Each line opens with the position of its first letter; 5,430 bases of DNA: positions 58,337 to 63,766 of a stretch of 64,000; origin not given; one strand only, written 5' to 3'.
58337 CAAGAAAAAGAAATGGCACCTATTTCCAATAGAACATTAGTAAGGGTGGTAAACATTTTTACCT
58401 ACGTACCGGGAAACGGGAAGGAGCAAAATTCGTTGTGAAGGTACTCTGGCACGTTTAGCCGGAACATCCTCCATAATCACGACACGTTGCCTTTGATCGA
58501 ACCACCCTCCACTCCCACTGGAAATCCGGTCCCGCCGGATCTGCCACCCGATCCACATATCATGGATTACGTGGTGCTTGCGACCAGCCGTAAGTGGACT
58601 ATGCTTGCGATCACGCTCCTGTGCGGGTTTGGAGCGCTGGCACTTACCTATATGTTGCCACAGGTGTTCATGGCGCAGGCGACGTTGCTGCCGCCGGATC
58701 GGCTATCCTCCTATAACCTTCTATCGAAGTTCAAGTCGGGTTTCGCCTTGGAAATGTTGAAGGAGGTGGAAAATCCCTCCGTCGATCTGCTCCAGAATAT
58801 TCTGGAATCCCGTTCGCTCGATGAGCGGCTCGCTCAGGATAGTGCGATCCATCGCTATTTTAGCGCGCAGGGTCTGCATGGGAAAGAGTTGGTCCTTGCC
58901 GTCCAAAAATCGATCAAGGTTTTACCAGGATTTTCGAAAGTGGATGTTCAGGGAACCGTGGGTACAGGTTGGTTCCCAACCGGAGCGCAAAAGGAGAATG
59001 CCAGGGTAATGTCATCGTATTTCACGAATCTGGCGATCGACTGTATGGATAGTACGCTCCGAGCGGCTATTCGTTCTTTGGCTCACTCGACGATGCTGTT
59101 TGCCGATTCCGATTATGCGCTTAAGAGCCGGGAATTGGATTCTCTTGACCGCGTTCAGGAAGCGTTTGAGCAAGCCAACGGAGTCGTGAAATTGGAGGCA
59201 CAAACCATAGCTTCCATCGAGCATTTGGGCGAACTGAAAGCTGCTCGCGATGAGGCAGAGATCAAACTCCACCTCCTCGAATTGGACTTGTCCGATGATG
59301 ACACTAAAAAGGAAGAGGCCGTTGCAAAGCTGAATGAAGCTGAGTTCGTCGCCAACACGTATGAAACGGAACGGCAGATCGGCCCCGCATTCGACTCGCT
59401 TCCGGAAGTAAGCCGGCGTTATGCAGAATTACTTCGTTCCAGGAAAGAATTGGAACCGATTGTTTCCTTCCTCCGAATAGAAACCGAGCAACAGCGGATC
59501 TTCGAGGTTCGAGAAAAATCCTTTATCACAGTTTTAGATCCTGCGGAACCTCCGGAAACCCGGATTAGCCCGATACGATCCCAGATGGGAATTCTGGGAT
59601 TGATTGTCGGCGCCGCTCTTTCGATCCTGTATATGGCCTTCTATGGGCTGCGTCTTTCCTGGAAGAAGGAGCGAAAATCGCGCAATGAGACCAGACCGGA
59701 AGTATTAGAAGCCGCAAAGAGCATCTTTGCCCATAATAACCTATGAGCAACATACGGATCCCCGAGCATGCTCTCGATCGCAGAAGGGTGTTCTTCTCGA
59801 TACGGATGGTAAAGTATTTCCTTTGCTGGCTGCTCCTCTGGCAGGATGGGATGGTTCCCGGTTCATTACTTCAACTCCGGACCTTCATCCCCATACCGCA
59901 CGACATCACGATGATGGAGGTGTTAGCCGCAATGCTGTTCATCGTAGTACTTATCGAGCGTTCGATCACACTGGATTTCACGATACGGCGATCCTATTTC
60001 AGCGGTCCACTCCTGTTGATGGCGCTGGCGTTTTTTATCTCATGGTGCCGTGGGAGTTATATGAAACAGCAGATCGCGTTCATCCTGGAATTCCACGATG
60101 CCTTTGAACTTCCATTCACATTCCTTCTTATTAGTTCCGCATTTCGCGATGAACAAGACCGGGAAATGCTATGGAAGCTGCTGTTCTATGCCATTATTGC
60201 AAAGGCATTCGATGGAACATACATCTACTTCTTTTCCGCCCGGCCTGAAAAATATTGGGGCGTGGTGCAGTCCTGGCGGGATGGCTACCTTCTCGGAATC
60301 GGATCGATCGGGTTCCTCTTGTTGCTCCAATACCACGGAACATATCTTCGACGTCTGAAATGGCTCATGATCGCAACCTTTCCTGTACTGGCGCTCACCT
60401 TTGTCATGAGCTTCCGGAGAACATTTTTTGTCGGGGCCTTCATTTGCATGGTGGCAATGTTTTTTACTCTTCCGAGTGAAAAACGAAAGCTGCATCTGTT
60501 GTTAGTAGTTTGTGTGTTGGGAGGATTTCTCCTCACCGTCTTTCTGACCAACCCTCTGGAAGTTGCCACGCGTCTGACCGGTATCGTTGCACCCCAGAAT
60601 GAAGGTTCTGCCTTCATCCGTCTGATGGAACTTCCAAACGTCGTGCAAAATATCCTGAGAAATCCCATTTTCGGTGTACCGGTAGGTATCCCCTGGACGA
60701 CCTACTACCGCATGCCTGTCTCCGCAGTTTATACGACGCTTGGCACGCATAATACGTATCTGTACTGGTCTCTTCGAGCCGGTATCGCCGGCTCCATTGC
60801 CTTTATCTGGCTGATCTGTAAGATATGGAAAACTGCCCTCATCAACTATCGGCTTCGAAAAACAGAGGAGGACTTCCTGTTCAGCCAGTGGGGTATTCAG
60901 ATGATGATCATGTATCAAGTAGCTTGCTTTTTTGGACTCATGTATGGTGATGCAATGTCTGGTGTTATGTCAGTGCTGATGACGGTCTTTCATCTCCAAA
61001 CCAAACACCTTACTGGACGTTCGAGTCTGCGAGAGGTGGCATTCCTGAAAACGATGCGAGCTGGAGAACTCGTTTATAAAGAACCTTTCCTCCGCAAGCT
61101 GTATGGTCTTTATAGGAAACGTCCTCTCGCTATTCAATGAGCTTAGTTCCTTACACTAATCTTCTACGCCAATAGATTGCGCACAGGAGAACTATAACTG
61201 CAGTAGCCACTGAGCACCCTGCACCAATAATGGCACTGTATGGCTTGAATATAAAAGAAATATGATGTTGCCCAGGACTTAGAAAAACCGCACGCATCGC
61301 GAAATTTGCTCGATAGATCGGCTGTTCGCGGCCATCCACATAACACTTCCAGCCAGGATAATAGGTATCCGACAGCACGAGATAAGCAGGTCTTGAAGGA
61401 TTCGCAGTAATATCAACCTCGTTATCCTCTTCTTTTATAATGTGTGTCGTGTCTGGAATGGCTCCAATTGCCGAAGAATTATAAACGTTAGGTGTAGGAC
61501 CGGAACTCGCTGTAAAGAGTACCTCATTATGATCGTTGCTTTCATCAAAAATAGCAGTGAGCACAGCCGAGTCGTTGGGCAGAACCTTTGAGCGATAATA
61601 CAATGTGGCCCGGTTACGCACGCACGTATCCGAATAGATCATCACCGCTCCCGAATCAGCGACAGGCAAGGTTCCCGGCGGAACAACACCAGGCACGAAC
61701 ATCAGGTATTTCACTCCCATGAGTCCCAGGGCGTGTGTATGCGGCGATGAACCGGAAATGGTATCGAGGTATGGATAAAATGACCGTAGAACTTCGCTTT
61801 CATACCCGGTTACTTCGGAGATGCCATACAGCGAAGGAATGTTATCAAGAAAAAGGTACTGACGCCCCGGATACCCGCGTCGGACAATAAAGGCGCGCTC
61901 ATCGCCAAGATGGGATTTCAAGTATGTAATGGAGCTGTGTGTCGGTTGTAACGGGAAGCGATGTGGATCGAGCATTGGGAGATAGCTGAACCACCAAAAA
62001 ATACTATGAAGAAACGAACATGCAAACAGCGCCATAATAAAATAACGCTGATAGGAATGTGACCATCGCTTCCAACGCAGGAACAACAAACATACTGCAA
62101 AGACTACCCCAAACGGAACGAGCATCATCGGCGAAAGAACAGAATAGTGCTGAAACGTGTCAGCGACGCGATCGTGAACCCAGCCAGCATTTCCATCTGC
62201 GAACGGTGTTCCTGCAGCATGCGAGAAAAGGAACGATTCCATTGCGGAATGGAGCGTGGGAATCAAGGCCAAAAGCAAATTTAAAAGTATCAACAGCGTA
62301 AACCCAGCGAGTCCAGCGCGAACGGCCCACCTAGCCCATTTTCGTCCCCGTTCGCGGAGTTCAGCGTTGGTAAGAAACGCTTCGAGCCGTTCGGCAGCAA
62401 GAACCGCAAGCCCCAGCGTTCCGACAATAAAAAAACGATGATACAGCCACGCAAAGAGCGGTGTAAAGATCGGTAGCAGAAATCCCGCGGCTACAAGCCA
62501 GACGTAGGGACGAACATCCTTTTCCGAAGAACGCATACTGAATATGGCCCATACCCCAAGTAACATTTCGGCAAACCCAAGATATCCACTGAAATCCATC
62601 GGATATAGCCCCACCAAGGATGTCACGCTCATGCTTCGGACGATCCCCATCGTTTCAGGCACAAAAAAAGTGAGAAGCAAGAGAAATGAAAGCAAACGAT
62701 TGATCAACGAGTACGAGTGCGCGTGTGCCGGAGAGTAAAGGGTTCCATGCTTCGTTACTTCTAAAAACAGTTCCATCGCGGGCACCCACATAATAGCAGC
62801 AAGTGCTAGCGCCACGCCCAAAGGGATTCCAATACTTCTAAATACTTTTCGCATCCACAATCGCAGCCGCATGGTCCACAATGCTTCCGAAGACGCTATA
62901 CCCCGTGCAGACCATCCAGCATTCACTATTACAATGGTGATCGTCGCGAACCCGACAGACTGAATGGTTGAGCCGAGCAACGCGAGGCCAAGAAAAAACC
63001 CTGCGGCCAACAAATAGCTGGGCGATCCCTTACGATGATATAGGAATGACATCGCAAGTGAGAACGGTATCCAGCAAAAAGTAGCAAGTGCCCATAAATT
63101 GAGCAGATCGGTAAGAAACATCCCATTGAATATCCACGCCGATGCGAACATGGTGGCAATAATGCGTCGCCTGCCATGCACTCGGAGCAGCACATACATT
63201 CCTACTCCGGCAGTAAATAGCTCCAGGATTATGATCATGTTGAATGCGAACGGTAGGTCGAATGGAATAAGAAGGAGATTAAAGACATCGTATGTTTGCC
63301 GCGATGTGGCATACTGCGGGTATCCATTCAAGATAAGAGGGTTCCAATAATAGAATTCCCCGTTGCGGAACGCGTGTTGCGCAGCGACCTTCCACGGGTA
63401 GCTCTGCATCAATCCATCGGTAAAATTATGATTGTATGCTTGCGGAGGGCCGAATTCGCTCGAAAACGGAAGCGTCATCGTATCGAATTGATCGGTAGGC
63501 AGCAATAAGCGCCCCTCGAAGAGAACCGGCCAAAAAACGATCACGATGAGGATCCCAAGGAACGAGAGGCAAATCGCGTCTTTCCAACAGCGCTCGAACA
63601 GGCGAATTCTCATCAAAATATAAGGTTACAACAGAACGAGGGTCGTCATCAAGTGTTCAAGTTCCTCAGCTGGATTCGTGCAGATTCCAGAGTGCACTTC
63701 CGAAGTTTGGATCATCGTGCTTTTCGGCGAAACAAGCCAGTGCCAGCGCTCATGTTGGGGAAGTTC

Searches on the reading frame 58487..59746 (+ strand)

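Call 90: search_protein_families(library=pfam, proteins=[window:58487-59746:+], max_evalue=0.00001)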
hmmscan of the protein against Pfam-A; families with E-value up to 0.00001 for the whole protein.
window:58487-59746:+ (419 aa): 1 family
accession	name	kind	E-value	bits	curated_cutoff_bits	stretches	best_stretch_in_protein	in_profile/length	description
PF02706.20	Wzz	-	2.3e-06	28.2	25.5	0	34-117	14-89/91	Chain length determinant protein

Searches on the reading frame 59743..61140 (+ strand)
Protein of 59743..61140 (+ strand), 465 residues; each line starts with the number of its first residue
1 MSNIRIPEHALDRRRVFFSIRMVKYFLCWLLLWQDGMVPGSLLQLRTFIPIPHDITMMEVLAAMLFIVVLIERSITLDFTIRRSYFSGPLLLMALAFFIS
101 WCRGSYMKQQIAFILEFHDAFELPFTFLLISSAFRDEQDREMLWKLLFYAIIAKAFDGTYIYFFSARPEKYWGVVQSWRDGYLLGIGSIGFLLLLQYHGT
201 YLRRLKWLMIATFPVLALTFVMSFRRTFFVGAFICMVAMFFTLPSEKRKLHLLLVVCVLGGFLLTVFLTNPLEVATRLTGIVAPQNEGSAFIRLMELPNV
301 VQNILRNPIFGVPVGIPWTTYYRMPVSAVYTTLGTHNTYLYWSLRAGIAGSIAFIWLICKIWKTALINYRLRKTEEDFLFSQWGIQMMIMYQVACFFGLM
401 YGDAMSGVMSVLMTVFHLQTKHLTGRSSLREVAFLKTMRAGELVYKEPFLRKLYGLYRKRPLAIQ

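Call 90: search_protein_families(library=pfam, proteins=[window:59743-61140:+], max_evalue=0.00001)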
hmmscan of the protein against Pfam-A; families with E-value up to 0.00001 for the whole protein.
window:59743-61140:+ (465 aa): 1 family
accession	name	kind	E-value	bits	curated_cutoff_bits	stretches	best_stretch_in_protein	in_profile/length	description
PF04932.20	Wzy_C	-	2.9e-09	37.3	31.7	1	215-355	5-149/149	O-Antigen ligase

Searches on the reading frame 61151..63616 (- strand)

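Call 90: search_protein_families(library=pfam, proteins=[window:61151-63616:-], max_evalue=0.00001)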
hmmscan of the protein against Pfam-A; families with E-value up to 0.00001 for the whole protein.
window:61151-63616:- (821 aa): 1 family
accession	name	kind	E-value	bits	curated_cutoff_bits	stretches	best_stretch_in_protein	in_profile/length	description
PF09586.16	YfhO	-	6.7e-09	35.1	28.5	1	725-802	757-835/835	Bacterial membrane protein YfhO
